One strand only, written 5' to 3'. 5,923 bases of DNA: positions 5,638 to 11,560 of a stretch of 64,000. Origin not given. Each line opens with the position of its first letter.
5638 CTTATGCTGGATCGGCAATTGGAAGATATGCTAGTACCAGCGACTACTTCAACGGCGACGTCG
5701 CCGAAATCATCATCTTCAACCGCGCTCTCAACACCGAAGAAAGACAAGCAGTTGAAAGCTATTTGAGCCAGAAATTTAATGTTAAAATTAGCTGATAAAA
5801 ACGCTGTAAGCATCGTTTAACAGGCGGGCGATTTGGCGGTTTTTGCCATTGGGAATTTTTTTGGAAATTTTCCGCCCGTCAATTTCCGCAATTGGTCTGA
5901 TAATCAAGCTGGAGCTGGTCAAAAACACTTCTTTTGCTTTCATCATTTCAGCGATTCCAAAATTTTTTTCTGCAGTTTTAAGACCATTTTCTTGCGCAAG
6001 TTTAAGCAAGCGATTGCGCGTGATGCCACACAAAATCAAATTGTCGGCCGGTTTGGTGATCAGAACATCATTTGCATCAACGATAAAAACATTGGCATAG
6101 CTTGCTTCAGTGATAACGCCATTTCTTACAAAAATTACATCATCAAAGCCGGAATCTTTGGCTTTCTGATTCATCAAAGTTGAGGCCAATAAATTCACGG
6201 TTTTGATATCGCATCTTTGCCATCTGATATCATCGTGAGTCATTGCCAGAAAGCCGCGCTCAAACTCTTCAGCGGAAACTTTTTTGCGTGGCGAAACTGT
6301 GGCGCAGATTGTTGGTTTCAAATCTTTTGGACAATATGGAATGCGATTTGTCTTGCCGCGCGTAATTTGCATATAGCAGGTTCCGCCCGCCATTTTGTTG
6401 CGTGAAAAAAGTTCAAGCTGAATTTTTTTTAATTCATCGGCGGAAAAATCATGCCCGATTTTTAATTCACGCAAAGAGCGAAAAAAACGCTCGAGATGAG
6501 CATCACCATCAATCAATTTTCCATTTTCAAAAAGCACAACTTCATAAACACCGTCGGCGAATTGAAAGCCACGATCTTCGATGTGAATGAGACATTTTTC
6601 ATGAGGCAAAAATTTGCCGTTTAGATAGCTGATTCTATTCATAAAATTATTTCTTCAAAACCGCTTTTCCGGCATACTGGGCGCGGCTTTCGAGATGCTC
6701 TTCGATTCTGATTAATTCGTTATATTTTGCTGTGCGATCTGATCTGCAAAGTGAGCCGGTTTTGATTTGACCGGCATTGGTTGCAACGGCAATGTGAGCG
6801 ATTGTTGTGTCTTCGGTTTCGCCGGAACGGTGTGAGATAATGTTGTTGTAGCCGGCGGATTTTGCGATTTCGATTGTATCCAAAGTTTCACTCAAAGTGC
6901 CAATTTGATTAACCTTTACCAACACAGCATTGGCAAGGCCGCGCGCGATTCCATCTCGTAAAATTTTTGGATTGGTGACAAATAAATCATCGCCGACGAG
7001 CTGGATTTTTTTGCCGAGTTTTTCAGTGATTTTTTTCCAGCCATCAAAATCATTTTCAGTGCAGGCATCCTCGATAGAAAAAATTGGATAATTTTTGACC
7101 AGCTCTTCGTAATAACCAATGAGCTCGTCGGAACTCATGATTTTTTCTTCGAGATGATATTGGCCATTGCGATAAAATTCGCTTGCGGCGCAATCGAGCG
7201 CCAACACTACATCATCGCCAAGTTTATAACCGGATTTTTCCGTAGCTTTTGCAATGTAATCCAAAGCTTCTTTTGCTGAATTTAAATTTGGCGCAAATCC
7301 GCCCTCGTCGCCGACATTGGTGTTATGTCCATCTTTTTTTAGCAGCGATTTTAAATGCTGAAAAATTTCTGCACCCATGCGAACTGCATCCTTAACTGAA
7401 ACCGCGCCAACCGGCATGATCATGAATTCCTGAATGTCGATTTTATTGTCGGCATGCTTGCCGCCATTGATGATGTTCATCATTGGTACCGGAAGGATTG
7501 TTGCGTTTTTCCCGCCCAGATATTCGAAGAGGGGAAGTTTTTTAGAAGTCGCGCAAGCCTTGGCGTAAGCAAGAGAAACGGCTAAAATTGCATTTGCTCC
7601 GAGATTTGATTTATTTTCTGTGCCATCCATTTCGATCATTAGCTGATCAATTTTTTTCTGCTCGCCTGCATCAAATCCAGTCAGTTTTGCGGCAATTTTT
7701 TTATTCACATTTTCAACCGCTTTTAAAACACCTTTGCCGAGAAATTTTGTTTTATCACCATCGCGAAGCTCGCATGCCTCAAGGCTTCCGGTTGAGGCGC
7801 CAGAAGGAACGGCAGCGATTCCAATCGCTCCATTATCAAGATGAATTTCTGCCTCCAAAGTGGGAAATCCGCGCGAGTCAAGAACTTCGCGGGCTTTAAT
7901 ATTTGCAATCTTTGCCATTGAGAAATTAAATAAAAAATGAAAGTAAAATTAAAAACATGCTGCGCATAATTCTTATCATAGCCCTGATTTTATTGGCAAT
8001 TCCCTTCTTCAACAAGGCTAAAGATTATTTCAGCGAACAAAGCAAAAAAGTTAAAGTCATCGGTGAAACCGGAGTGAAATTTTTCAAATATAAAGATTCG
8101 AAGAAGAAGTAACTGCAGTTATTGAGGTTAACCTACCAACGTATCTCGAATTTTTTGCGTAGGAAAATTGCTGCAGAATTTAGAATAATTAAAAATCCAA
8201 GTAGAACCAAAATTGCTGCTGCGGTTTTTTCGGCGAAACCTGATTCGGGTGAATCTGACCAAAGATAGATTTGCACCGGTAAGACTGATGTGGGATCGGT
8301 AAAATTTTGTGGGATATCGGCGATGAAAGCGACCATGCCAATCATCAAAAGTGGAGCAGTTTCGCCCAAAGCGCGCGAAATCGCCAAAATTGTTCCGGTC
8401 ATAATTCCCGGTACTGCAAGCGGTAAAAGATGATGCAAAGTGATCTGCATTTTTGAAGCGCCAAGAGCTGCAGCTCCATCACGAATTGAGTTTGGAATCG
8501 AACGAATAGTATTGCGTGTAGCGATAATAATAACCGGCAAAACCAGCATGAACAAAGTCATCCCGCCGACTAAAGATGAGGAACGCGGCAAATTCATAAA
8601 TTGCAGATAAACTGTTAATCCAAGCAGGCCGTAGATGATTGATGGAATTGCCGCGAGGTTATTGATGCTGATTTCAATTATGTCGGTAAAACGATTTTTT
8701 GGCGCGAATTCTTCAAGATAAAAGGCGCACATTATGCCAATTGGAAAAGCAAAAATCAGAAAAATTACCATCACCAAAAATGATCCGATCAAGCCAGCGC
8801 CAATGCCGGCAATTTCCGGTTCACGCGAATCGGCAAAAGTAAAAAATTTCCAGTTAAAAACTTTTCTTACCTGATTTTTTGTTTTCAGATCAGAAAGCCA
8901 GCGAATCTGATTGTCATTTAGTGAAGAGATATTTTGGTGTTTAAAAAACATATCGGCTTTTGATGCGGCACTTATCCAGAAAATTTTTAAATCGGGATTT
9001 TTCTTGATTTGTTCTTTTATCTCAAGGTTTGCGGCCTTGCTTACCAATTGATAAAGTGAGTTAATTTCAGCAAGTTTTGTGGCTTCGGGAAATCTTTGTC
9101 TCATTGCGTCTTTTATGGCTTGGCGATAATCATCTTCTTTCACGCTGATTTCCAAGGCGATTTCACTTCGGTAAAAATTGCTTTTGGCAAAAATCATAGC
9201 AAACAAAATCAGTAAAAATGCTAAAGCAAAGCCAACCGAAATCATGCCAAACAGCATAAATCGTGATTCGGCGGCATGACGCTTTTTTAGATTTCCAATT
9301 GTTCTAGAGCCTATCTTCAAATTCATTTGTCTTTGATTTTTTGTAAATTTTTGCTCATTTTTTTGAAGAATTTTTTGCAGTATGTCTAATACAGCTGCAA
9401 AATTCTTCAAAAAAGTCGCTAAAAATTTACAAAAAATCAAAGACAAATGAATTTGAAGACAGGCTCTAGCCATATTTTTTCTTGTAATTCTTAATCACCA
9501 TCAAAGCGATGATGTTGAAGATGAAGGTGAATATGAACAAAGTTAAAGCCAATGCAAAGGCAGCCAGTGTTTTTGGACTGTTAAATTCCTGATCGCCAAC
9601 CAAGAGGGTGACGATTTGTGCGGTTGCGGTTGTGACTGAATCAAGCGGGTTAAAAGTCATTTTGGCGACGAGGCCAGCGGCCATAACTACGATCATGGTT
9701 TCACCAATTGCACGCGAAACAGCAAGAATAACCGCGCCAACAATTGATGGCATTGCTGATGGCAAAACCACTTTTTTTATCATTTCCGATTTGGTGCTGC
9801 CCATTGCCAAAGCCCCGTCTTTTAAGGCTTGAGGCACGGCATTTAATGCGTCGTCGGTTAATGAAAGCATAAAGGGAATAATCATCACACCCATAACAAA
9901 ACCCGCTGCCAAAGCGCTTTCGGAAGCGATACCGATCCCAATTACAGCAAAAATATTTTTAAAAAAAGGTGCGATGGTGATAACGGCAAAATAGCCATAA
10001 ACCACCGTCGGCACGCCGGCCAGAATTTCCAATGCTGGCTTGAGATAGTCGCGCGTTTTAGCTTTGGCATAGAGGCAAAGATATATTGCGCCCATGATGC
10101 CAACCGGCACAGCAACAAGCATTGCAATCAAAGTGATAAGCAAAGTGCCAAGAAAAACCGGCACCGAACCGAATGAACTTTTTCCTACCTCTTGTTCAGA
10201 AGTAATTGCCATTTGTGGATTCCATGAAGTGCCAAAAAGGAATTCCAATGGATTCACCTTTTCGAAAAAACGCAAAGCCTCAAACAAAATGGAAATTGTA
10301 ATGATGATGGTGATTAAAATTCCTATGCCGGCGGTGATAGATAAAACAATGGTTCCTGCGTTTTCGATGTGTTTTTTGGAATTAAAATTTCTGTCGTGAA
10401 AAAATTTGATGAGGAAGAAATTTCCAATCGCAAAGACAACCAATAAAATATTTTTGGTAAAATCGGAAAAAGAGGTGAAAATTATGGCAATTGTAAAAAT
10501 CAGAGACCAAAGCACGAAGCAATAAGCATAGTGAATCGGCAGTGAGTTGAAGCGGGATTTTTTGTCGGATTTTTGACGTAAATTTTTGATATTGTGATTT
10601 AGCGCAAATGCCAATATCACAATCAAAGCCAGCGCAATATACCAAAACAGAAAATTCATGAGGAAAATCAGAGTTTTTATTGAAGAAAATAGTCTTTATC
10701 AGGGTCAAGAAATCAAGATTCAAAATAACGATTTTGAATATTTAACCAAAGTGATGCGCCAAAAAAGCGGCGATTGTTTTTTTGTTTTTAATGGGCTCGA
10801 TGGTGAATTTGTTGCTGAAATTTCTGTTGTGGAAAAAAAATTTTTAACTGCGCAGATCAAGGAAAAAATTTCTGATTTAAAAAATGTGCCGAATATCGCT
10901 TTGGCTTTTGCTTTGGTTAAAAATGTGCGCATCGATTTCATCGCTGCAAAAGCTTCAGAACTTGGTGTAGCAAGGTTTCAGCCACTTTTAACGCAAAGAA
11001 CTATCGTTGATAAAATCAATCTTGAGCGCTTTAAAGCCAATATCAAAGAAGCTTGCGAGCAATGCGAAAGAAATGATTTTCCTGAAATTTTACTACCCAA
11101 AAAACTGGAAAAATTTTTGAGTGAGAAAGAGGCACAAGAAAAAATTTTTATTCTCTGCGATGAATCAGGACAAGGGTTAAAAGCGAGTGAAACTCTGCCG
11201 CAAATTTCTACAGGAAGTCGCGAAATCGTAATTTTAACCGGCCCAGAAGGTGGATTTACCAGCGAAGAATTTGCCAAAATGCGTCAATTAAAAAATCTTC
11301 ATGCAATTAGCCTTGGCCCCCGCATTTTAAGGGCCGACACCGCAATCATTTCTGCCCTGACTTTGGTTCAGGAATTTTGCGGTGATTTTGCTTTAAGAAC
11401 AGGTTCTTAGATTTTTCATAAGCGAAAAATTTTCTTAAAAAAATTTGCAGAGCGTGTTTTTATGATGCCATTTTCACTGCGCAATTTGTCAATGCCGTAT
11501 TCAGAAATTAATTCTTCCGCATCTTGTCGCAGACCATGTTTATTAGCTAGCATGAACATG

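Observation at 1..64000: Housekeeping chromosome saturated with at least eight families of GC-rich palindromic (RPE/MITE-like) repeats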

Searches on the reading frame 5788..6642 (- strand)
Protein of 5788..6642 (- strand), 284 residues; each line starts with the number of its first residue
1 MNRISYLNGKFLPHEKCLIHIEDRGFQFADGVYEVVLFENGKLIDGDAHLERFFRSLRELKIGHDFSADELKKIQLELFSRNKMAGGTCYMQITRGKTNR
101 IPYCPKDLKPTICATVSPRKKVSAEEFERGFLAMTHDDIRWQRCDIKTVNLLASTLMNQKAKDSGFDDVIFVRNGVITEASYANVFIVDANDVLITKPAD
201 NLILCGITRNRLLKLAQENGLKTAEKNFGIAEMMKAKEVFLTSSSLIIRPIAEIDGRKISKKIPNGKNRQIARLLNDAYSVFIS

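Call 24: search_protein_families(library=ncbifam, proteins=[window:5788-6642:-])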
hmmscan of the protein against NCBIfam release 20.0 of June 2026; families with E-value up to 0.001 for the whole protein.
window:5788-6642:- (284 aa): 18 families
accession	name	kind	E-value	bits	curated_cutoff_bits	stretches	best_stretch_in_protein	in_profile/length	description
NF005209.0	PRK06680.1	subfamily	2.8e-90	302.1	320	1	1-282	1-280/286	D-amino-acid transaminase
TIGR01121.1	D_amino_aminoT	equivalog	5.9e-74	248.7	277.45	1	6-275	3-271/276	D-amino-acid transaminase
NF009066.0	PRK12400.1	equivalog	8.5e-53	179.7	538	1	15-280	19-279/290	D-amino-acid transaminase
NF006185.0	PRK08320.1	subfamily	9.7e-42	143.1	363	1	3-271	3-275/292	branched-chain amino acid aminotransferase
TIGR01122.1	ilvE_I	equivalog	3.4e-35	121.6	245.55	1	6-280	1-281/298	branched-chain-amino-acid transaminase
NF005146.0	PRK06606.1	equivalog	2.5e-33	115.4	279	1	4-281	8-290/307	branched-chain amino acid transaminase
NF009126.0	PRK12479.1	equivalog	3.1e-28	98.8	518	1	2-271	3-276/299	branched-chain-amino-acid transaminase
NF005888.0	PRK07849.1-3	equivalog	3e-26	92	273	1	9-261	19-276/298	aminodeoxychorismate lyase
NF005726.0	PRK07544.1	equivalog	1.6e-24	86.6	396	1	6-259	14-271/295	branched-chain amino acid aminotransferase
NF005800.0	PRK07650.1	equivalog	1.8e-24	86.5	308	1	5-280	3-273/290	aminodeoxychorismate lyase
NF004761.0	PRK06092.1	equivalog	1.9e-24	86.3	260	1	16-258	9-251/268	aminodeoxychorismate lyase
TIGR03461.1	pabC_Proteo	equivalog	2.7e-24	85.8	176.85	1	18-259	9-250/262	aminodeoxychorismate lyase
NF005886.0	PRK07849.1-1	equivalog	1e-23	84.1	253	1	15-262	24-275/291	aminodeoxychorismate lyase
NF009896.0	PRK13356.1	equivalog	1.7e-21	76.6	262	1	3-261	8-268/287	branched-chain amino acid aminotransferase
NF005887.0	PRK07849.1-2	equivalog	1.5e-20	73.8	278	1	7-262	9-273/291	aminodeoxychorismate lyase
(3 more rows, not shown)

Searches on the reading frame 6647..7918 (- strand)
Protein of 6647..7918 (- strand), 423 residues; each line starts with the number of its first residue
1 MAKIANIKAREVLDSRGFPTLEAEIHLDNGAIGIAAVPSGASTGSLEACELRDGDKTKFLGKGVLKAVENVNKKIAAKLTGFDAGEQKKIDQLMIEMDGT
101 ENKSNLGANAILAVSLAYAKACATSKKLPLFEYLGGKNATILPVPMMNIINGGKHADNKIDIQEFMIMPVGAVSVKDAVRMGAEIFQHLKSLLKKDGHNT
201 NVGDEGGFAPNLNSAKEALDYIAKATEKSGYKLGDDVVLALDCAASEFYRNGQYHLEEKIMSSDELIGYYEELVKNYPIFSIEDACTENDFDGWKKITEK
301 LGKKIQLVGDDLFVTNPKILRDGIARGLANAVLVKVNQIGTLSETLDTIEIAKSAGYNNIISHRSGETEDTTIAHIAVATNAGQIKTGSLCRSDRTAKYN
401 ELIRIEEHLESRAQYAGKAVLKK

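Call 24: search_protein_families(library=ncbifam, proteins=[window:6647-7918:-])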
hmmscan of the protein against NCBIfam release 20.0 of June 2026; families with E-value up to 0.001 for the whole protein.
window:6647-7918:- (423 aa): 3 families
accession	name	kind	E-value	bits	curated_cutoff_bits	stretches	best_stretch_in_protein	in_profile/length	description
TIGR01060.2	eno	equivalog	2.8e-204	678.6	300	1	4-421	1-422/425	phosphopyruvate hydratase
NF006223.0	PRK08350.1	equivalog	2.5e-33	115.8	624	2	66-166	51-150/341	hypothetical protein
TIGR02534.1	mucon_cyclo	subfamily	6.2e-05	22.2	334.95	0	278-387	214-319/368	muconate/chloromuconate family cycloisomerase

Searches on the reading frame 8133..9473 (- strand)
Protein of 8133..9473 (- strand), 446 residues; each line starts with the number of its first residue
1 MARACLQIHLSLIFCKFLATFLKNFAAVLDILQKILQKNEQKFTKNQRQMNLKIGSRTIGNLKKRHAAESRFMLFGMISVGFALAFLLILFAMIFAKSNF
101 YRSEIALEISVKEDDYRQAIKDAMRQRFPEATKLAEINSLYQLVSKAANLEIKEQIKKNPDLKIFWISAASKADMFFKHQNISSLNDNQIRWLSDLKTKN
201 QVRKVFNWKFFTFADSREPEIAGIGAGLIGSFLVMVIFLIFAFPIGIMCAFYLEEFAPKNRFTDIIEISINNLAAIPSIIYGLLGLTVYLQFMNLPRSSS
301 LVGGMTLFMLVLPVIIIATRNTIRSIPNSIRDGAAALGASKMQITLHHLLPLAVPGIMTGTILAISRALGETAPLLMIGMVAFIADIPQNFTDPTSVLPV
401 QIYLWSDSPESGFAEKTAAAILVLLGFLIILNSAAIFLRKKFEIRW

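Call 24: search_protein_families(library=ncbifam, proteins=[window:8133-9473:-])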
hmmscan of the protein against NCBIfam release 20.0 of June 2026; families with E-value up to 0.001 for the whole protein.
window:8133-9473:- (446 aa): 25 families
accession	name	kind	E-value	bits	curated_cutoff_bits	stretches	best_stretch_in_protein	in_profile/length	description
TIGR00974.1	3a0107s02c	equivalog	7.7e-68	228.6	193.45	1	204-443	32-271/272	phosphate ABC transporter permease PstA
TIGR02138.1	phosphate_pstC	equivalog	1.2e-37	129.5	196.45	1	214-441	51-294/296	phosphate ABC transporter permease subunit PstC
NF008430.0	PRK11268.1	equivalog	1.6e-32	112.8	439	1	217-437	72-289/295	phosphate ABC transporter permease PstA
NF008435.0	PRK11275.1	equivalog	2.5e-14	53.1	502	2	221-290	68-136/319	phosphate ABC transporter permease PstC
TIGR01581.1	Mo_ABC_porter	hypoth_equivalog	8.8e-14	51.5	210.3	1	227-430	22-224/225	ABC transporter permease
TIGR02141.1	modB_ABC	equivalog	1e-12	48.2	182.6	1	306-432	86-201/208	molybdate ABC transporter permease subunit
NF006939.0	PRK09421.1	equivalog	7.9e-12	45.1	262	1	233-434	17-218/230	molybdate ABC transporter permease subunit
TIGR03255.1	PhnV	equivalog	5e-09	36.2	358.7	1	232-379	72-220/270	2-aminoethylphosphonate ABC transport system, membrane component PhnV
TIGR02139.1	permease_CysT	equivalog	1.5e-08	34.6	246.1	1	305-431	137-252/265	sulfate ABC transporter permease subunit CysT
NF040839.1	tungstate_WtpB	equivalog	4.6e-08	33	340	1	224-385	46-210/251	tungstate ABC transporter permease WtpB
TIGR00969.1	3a0106s02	subfamily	4e-07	29.8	240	1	306-432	147-265/272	sulfate ABC transporter permease subunit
NF007044.0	PRK09497.1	equivalog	1.8e-06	27.7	348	1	306-370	156-220/285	spermidine/putrescine ABC transporter permease PotB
NF007047.0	PRK09500.1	equivalog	3e-06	27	326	1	226-371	58-199/257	spermidine/putrescine ABC transporter permease PotC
NF040733.1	ABC_perm_U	equivalog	5.5e-06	26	295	1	303-367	120-187/251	ABC transporter permease subunit SaoP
NF008208.0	PRK10971.1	equivalog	1.2e-05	25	415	1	308-433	148-262/277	sulfate/thiosulfate ABC transporter permease CysT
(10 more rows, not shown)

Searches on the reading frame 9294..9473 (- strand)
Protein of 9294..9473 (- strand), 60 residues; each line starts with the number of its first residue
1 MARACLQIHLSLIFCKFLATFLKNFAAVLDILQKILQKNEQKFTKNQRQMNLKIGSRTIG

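Call 71: search_protein_families(library=ncbifam, max_evalue=10, proteins=[window:9294-9473:-])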
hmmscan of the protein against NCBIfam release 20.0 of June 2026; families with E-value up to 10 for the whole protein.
seq(60 aa): 1 family
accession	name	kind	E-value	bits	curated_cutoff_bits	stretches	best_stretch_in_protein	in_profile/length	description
NF041244.1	IglI_fam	subfamily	0.0026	17.7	100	1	7-49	32-75/290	type VI secretion system protein IglI family protein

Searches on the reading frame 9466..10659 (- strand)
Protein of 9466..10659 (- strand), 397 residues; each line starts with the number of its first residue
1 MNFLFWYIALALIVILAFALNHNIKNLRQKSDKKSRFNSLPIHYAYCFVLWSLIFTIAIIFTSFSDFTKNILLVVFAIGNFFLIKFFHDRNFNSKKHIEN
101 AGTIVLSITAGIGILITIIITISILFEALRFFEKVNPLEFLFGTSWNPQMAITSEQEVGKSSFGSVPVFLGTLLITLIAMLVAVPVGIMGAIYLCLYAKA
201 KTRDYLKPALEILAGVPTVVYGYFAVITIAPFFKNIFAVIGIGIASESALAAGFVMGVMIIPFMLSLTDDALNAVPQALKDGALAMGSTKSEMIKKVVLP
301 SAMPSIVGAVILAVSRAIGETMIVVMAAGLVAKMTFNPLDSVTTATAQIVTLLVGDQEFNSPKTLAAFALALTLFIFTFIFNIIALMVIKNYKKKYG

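Call 28: search_protein_families(library=pfam, max_evalue=1e-8, proteins=[window:9466-10659:-])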
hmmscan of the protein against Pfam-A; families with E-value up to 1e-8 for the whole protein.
window:9466-10659:- (397 aa): 1 family
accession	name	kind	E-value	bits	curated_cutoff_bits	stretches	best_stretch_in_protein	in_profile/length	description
PF00528.27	BPD_transp_1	-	1.2e-15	58.1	26.4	1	184-390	2-180/184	Binding-protein-dependent transport system inner membrane component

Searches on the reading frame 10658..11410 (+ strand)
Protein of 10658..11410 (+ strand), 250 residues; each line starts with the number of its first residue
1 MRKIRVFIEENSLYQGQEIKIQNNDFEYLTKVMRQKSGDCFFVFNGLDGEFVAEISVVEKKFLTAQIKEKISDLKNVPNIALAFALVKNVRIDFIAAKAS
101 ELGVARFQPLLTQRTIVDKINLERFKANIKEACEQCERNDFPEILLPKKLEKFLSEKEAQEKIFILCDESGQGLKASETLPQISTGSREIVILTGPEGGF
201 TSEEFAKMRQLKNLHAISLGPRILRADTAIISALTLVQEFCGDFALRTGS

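Call 28: search_protein_families(library=pfam, max_evalue=1e-8, proteins=[window:10658-11410:+])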
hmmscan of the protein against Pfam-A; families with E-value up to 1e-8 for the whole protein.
window:10658-11410:+ (250 aa): 2 families
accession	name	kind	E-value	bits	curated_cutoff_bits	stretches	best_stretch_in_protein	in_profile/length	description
PF04452.19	Methyltrans_RNA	-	4.5e-43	147.1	23.9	1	78-238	4-165/165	RNA methyltransferase domain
PF20260.4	PUA_4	-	4.9e-12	46.2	23.9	1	21-67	1-47/48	RNA methyltransferase PUA domain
